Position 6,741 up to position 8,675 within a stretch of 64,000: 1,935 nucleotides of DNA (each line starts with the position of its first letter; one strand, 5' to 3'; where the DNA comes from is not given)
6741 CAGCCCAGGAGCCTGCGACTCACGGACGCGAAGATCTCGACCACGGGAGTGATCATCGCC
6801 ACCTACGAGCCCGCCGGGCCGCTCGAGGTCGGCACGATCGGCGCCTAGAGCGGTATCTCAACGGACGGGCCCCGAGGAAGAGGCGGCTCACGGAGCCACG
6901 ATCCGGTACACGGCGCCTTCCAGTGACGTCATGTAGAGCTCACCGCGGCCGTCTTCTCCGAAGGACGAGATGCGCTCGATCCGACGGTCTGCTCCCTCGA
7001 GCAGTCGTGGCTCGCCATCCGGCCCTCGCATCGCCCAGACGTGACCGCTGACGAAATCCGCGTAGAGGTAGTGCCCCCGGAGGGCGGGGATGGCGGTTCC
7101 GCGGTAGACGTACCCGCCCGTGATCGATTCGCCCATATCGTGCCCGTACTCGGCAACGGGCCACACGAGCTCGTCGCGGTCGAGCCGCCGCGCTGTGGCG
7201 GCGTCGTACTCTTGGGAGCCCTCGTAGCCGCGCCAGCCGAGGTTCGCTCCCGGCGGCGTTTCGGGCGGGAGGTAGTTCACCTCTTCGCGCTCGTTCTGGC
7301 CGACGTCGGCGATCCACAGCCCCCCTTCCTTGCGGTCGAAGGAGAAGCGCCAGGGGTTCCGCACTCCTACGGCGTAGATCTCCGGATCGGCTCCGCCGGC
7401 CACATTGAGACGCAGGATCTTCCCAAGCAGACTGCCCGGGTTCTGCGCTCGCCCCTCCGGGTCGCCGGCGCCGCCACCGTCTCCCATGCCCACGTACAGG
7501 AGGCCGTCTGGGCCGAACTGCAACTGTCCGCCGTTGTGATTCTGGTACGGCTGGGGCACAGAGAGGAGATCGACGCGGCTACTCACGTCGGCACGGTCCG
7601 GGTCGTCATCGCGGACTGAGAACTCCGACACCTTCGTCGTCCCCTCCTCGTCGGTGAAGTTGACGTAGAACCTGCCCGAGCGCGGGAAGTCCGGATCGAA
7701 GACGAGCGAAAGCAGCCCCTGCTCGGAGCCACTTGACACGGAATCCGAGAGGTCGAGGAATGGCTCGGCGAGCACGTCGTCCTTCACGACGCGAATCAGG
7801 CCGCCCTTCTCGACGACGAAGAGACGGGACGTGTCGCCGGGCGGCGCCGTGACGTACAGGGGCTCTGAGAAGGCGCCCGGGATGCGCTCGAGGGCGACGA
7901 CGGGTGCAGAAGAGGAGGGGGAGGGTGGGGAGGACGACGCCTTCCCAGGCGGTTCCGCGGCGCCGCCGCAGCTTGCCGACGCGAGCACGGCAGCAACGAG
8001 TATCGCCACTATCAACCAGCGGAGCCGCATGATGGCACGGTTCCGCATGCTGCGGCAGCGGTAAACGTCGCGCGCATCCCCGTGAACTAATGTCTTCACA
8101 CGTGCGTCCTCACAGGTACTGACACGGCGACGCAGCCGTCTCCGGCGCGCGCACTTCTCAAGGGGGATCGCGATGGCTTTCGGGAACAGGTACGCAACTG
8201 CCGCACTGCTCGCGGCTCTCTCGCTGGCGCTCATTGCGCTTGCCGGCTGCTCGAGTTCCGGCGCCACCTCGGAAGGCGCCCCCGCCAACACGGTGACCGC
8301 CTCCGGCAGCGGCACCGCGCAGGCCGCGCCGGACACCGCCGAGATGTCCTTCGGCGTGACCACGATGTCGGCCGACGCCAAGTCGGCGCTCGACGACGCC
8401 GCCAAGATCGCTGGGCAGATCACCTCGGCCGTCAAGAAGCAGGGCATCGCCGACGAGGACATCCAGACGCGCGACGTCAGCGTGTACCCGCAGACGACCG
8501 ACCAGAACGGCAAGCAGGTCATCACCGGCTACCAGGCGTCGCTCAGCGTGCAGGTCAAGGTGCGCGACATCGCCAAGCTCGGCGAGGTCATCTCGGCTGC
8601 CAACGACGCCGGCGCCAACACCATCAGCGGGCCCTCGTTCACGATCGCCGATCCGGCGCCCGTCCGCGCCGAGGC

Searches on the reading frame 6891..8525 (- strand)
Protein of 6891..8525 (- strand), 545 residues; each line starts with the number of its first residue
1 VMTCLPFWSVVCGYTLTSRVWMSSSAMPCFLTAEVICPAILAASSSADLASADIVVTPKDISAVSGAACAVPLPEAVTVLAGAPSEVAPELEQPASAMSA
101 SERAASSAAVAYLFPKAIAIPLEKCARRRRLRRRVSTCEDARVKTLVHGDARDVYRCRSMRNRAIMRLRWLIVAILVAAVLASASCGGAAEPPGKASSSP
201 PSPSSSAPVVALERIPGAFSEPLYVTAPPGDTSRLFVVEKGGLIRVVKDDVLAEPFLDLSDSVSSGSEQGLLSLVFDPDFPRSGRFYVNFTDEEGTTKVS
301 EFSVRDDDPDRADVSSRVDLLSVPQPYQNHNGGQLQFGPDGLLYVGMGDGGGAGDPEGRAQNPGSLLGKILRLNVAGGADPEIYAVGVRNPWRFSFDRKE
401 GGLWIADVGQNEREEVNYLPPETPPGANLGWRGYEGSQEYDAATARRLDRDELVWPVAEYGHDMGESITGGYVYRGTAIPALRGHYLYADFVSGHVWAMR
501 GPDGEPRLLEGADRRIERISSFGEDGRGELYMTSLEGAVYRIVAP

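Call 19: search_protein_families(library=pfam, proteins=[window:6891-8525:-])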
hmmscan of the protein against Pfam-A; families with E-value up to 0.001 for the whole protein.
window:6891-8525:- (545 aa): 1 family
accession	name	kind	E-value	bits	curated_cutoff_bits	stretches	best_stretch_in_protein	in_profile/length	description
PF07995.17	GSDH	-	7e-36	124.6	25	1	231-533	12-322/332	Glucose / Sorbosone dehydrogenase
